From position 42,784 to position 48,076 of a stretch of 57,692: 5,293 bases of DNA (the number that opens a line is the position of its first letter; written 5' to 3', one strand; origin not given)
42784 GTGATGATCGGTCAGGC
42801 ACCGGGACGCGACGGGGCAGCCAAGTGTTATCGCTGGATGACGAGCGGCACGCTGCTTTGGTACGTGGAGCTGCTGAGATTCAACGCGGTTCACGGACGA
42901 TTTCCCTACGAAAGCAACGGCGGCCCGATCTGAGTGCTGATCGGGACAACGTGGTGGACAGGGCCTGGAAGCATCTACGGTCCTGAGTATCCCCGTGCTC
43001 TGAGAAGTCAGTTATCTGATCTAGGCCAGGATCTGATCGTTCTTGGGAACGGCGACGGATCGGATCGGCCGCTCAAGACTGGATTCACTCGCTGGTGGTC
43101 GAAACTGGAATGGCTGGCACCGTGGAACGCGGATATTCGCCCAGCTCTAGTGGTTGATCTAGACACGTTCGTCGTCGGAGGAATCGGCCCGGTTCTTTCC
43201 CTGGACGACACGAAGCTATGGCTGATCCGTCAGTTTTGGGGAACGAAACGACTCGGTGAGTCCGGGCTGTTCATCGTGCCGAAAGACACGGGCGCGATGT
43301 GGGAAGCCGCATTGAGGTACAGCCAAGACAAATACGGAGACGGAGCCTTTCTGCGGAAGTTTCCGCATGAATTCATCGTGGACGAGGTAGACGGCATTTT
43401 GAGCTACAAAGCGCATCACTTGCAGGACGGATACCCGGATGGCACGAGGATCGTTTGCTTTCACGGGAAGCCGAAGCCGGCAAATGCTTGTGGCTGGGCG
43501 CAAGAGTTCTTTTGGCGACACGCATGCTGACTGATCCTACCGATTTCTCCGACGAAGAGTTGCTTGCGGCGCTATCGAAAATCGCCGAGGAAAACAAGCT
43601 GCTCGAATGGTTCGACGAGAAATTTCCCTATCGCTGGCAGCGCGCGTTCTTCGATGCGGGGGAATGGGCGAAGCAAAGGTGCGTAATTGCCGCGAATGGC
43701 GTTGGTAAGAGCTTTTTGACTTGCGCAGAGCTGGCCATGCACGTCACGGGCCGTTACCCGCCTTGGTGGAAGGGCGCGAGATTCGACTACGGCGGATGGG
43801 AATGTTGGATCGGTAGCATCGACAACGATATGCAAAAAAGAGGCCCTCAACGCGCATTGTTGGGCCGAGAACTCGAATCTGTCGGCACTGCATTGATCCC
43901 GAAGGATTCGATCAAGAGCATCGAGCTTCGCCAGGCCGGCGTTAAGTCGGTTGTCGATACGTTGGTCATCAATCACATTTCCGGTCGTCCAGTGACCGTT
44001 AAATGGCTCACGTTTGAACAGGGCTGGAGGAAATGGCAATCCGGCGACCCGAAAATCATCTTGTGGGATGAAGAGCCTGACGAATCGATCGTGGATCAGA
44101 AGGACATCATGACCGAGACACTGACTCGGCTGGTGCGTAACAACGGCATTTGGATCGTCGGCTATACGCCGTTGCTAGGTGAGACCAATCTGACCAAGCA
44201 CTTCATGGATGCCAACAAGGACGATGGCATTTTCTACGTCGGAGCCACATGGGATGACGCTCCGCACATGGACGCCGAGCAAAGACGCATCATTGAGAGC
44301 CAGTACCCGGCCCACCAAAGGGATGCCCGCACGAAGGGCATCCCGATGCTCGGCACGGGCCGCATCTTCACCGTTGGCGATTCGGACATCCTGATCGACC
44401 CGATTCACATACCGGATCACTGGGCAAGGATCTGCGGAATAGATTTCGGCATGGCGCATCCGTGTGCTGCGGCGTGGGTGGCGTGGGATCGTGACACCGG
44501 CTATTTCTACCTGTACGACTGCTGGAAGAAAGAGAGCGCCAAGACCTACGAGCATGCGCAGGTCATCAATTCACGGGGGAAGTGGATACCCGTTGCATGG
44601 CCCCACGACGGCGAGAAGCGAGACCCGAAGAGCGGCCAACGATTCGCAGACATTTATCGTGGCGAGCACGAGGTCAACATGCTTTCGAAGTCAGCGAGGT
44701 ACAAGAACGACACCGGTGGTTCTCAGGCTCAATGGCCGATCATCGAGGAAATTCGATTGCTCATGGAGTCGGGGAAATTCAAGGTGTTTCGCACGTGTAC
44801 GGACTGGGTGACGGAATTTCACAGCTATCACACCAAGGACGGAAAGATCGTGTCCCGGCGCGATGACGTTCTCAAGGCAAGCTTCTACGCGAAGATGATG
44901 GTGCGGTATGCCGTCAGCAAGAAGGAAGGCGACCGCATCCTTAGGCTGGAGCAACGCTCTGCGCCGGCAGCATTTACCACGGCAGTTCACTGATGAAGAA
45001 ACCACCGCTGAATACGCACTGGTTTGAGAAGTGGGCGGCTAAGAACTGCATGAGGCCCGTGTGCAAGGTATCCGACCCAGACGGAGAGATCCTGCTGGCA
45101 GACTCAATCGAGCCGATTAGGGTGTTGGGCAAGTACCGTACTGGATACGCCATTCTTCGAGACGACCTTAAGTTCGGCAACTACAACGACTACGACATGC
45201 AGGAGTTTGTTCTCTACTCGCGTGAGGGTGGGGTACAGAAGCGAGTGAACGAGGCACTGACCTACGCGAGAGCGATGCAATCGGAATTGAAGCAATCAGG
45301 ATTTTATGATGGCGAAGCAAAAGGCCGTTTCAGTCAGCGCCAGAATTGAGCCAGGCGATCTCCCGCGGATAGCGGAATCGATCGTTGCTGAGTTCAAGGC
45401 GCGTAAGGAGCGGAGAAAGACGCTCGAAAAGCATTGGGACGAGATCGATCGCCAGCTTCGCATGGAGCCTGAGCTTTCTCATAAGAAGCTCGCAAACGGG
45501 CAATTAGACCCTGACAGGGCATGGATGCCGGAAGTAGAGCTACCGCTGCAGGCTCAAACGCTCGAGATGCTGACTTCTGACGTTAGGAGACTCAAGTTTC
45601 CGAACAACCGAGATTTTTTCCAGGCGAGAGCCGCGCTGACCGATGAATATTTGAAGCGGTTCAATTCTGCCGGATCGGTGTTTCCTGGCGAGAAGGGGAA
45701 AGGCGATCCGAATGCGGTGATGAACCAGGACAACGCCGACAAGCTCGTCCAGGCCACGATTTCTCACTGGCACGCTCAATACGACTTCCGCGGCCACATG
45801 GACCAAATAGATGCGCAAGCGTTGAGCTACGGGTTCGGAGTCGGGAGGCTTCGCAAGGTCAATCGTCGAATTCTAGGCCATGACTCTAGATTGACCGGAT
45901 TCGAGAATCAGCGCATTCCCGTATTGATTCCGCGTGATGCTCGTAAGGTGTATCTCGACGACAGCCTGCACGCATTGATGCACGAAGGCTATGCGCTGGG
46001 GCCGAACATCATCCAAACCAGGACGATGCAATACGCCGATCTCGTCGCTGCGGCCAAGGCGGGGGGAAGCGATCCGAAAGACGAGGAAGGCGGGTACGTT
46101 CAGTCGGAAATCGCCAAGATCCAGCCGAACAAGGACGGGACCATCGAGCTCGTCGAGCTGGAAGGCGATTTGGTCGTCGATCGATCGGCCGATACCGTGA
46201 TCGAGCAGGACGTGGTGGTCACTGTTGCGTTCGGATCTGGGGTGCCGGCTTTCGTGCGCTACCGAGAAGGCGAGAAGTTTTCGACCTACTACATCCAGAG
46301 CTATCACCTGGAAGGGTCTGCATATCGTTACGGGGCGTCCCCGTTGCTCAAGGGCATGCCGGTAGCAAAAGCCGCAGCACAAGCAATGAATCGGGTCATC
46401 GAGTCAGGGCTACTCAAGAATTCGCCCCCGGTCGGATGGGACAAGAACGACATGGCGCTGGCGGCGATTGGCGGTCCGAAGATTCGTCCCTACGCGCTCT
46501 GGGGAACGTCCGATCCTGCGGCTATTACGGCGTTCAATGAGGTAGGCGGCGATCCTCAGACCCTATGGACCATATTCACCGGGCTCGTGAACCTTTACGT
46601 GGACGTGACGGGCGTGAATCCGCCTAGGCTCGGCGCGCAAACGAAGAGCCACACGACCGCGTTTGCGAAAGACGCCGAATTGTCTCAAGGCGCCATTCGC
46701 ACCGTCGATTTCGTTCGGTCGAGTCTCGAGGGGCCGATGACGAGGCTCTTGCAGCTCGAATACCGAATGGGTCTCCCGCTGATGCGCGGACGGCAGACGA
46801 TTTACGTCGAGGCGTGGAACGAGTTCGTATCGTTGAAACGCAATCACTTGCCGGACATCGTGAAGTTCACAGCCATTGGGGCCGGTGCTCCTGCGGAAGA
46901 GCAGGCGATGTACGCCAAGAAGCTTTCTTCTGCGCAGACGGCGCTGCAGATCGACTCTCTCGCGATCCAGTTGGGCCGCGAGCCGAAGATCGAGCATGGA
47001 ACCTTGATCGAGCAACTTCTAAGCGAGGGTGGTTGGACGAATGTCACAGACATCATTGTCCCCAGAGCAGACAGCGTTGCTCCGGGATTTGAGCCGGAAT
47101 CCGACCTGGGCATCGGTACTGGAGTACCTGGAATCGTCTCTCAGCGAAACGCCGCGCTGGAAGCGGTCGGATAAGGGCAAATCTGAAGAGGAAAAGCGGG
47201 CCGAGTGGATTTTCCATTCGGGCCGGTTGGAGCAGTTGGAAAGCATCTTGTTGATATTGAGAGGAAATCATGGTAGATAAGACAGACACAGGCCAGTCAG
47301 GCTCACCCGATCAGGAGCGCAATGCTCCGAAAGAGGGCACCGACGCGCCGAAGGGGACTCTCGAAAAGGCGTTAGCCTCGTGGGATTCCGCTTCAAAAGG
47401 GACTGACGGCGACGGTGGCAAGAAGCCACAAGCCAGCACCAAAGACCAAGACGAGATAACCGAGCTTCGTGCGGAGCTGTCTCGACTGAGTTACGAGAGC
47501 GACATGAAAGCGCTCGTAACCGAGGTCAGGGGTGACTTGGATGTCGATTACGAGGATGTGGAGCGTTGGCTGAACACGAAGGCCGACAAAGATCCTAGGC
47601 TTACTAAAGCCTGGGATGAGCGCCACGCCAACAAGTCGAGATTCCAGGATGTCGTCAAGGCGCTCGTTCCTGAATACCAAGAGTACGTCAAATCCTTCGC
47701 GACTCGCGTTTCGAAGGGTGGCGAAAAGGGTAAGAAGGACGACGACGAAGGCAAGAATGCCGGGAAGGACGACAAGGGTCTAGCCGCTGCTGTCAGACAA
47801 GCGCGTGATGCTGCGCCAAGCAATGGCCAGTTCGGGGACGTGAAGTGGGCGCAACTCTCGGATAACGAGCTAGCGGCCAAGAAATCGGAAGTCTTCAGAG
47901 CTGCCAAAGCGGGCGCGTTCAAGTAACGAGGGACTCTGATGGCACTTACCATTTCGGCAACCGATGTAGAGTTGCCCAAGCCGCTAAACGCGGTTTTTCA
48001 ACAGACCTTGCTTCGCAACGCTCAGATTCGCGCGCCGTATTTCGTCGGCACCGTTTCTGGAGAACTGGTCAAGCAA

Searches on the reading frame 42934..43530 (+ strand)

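Call 30: search_protein_families(library=pfam, proteins=[window:42934-43530:+], max_evalue=0.001)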
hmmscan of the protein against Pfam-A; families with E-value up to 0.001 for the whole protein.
window:42934-43530:+ (198 aa): 0 families

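Call 49: search_protein_families(library=phrogs, proteins=[window:42934-43530:+], max_evalue=0.01)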
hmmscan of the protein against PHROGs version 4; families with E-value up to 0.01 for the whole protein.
window:42934-43530:+ (198 aa): 3 families
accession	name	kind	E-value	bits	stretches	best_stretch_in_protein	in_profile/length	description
phrog_1962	-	moron, auxiliary metabolic gene and host takeover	2.9e-15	57.5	1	45-192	48-221/230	glycosyltransferase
phrog_16955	-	unknown function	0.0007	20.5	1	167-185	83-101/122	-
phrog_37963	-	unknown function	0.008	17.3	0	45-116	45-118/129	-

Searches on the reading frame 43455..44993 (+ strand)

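Call 24: search_protein_families(library=phrogs, proteins=[window:43455-44993:+], max_evalue=0.001)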
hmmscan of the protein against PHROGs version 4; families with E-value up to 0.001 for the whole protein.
window:43455-44993:+ (512 aa): 4 families
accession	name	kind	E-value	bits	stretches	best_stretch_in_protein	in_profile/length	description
phrog_31467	-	unknown function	8.2e-33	115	1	59-274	42-255/261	-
phrog_5653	-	head and packaging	6.8e-23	82.4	1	300-489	6-186/199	terminase large subunit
phrog_2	-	head and packaging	6.8e-20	72.4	1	42-484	256-596/807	terminase large subunit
phrog_30463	-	unknown function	1.4e-12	49.2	1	428-488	17-78/101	-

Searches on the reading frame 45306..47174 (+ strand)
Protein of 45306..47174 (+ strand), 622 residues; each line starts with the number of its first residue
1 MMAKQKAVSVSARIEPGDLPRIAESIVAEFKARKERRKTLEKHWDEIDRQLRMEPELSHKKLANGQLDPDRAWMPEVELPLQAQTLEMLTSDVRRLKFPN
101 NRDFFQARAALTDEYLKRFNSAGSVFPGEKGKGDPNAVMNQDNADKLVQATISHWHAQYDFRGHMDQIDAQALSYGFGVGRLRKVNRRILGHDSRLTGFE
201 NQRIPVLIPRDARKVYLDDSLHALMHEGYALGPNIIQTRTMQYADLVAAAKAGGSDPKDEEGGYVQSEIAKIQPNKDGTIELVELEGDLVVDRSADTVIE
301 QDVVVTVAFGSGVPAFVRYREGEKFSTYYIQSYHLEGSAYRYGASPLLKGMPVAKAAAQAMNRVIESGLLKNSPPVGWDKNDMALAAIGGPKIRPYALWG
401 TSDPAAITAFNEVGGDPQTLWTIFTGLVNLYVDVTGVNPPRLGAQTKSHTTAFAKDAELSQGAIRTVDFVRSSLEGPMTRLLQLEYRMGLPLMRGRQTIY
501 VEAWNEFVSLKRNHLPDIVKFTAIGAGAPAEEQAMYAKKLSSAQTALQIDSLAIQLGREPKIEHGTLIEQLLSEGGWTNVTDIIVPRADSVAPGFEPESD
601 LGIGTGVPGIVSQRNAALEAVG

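Call 24: search_protein_families(library=phrogs, proteins=[window:45306-47174:+], max_evalue=0.001)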
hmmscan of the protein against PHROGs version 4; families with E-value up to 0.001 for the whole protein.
window:45306-47174:+ (622 aa): 1 family
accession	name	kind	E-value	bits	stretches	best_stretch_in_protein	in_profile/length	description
phrog_332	-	connector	7.6e-06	25.5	1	22-370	10-303/560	head-tail adaptor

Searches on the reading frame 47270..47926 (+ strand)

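Call 49: search_protein_families(library=phrogs, proteins=[window:47270-47926:+], max_evalue=0.01)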
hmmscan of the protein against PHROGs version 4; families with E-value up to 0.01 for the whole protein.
window:47270-47926:+ (218 aa): 1 family
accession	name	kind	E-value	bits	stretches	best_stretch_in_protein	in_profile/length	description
phrog_31091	-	unknown function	0.0014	19.8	0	117-149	40-71/79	-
